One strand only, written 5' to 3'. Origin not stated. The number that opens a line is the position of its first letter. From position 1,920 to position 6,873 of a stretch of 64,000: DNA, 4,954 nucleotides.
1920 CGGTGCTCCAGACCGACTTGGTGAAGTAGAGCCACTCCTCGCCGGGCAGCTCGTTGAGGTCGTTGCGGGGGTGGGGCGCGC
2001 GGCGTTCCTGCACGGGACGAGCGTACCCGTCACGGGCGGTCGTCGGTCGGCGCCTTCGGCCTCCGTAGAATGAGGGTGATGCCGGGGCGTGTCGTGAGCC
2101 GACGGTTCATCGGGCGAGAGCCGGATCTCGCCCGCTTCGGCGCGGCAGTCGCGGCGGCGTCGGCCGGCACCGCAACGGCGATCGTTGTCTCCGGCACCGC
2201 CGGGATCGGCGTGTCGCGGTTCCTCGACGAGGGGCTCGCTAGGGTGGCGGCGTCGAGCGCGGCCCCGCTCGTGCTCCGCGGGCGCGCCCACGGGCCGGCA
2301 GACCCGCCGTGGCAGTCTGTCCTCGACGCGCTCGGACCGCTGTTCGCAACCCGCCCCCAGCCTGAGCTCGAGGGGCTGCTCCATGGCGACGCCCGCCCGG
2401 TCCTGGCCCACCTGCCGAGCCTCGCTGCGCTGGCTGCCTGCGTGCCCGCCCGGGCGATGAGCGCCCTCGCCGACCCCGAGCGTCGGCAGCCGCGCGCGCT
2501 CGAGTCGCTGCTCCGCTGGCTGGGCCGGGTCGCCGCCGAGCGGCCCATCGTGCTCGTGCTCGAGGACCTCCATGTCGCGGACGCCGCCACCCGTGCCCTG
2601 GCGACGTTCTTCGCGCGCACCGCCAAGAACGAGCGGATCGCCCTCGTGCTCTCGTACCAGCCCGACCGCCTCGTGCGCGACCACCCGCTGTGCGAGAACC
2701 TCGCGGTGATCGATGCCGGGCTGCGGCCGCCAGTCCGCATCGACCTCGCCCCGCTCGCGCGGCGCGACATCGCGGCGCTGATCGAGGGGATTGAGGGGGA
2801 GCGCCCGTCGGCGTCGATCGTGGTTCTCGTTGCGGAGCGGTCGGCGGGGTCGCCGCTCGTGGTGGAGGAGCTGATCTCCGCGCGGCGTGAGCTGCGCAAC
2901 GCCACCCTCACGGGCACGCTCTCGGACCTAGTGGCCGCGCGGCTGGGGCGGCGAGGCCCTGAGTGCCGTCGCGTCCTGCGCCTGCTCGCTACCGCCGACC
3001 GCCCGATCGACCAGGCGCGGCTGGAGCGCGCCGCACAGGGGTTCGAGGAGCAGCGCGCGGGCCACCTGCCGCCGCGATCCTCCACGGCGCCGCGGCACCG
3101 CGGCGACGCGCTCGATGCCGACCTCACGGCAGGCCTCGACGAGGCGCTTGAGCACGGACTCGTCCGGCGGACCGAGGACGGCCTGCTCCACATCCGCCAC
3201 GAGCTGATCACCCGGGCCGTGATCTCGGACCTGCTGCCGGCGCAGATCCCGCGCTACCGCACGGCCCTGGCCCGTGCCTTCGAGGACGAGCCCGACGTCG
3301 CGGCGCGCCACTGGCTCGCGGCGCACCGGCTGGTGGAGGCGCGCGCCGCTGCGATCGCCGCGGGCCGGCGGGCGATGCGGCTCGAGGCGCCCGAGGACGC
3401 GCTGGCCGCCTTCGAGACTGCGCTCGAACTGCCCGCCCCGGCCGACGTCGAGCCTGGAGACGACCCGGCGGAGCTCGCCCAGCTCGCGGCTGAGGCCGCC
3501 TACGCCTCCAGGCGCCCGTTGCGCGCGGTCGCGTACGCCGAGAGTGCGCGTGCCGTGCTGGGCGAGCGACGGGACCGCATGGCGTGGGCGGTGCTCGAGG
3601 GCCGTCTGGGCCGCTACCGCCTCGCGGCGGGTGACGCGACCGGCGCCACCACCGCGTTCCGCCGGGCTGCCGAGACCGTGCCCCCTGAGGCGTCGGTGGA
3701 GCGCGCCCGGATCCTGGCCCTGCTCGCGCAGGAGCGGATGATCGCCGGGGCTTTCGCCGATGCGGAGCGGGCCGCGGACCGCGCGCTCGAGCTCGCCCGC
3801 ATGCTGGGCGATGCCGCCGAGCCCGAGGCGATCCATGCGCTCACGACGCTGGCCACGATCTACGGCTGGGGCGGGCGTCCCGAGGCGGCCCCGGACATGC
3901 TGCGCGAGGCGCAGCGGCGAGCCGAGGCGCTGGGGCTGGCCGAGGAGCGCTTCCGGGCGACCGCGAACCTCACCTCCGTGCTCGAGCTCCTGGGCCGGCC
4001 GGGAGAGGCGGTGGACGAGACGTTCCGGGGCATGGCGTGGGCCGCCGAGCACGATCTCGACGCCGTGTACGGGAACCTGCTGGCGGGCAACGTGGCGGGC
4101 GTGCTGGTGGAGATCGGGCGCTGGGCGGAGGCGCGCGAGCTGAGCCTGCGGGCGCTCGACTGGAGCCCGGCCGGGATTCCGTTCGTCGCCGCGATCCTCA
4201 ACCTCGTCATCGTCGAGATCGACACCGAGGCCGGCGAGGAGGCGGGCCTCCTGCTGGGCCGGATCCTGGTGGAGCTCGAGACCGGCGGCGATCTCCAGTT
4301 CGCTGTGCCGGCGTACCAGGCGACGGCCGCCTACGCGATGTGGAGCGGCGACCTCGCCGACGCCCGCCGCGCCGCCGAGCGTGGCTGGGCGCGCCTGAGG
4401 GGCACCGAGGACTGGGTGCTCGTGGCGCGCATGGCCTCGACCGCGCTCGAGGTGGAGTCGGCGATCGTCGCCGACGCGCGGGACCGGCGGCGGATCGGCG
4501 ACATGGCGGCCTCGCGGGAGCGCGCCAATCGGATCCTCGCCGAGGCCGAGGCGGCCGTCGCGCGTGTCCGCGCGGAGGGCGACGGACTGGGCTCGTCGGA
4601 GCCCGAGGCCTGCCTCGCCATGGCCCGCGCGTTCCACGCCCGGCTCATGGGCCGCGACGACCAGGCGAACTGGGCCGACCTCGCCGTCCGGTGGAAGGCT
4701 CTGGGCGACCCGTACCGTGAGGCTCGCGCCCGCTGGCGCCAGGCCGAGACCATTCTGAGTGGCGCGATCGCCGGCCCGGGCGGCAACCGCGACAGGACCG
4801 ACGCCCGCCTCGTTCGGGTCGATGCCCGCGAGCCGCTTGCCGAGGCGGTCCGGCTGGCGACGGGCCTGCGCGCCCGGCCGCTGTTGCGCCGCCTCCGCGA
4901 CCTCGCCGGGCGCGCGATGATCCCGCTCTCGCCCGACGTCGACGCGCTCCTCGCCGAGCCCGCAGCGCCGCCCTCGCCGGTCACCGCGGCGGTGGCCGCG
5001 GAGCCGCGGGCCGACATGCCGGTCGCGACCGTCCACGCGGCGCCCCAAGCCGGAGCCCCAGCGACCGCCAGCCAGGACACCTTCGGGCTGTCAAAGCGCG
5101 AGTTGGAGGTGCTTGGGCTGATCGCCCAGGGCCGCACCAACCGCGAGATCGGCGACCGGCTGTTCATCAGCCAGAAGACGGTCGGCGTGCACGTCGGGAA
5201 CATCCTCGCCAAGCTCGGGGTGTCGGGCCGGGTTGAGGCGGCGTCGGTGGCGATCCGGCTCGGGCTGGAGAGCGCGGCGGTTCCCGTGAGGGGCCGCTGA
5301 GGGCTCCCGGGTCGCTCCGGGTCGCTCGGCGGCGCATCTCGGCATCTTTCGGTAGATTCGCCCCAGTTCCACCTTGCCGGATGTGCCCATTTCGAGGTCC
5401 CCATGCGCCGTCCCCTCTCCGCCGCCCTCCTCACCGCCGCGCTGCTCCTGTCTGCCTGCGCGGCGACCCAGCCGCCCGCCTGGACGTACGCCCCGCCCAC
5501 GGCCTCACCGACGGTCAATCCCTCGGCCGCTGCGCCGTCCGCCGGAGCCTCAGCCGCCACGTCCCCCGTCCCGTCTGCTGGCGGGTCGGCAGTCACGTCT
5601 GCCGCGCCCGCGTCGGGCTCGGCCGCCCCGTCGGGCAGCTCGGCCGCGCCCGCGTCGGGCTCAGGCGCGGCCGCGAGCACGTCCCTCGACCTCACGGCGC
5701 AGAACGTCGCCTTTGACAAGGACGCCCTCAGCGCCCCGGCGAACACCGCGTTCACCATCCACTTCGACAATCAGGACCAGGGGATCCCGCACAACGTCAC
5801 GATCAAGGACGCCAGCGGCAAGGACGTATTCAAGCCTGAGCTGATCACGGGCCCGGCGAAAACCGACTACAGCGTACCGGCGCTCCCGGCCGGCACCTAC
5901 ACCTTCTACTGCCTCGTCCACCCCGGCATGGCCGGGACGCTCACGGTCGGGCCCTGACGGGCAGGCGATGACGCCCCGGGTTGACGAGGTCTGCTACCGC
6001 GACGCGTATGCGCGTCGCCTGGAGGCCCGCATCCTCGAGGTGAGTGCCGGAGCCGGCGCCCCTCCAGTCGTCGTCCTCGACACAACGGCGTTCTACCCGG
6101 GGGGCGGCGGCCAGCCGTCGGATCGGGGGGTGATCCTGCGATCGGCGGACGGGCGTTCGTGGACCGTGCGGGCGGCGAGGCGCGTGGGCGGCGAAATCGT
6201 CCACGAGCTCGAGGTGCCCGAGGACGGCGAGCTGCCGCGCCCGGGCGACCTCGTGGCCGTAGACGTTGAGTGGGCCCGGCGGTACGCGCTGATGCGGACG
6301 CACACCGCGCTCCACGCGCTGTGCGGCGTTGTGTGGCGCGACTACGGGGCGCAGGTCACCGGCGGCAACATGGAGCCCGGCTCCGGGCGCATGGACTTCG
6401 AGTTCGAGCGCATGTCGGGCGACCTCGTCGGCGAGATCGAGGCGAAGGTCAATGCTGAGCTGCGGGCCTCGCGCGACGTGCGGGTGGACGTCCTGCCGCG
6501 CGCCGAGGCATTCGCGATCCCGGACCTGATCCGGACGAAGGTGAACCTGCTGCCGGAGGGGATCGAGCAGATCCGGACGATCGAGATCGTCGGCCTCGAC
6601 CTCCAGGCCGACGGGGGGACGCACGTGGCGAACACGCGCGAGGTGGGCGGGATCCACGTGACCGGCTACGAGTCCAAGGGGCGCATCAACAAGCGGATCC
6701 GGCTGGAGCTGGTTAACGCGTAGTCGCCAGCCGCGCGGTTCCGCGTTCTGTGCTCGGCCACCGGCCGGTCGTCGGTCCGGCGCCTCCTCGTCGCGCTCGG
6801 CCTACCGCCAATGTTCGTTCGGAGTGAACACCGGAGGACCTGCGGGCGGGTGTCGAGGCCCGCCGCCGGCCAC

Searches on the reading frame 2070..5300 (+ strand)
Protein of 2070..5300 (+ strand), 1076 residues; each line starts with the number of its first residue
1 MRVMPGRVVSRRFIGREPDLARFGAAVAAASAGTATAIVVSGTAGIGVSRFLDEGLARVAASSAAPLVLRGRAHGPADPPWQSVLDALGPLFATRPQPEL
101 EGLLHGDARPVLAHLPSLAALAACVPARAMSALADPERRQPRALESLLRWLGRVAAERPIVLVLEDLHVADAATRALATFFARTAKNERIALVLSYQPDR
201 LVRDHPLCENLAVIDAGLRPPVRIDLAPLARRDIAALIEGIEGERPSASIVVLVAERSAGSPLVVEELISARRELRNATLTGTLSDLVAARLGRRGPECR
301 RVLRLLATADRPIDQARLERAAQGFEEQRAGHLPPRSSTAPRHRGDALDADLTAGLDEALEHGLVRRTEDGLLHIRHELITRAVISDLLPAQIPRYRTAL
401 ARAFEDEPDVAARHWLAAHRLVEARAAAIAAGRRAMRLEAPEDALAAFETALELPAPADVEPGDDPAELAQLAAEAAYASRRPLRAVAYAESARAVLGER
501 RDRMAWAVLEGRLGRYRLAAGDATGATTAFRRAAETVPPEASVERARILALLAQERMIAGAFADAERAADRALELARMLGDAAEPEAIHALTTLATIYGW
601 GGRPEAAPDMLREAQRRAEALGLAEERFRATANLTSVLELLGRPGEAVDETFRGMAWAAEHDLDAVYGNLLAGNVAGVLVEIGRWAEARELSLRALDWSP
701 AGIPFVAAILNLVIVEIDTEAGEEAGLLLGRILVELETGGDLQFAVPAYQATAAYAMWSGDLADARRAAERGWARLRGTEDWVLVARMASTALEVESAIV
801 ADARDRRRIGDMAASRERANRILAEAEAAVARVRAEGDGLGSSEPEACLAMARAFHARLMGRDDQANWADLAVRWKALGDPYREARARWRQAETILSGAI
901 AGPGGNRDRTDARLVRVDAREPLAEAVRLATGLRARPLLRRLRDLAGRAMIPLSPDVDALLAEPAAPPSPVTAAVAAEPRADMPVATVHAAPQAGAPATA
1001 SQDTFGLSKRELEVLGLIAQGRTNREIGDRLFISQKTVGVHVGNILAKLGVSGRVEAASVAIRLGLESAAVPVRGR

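Call 76: search_protein_families(library=pfam, proteins=[window:2070-5300:+], max_evalue=0.00001)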
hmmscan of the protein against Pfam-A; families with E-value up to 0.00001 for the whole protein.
window:2070-5300:+ (1076 aa): 2 families
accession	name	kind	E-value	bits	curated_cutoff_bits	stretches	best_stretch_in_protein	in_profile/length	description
PF00196.25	GerE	-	3.7e-20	71.8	23.5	1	1007-1061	3-57/57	Bacterial regulatory proteins, luxR family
PF13191.12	AAA_16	-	7.6e-12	46.5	32.6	1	12-190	1-164/167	AAA ATPase domain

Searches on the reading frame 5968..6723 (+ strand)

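Call 76: search_protein_families(library=pfam, proteins=[window:5968-6723:+], max_evalue=0.00001)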
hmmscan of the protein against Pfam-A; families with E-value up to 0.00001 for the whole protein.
window:5968-6723:+ (251 aa): 2 families
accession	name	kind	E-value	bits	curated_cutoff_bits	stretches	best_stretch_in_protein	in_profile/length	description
PF01411.24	tRNA-synt_2c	-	4.4e-09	35.8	30.3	1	28-103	480-551/552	tRNA synthetases class II (A)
PF07973.19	tRNA_SAD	-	2.4e-08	34.2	24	1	202-244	1-43/44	Threonyl and Alanyl tRNA synthetase second additional domain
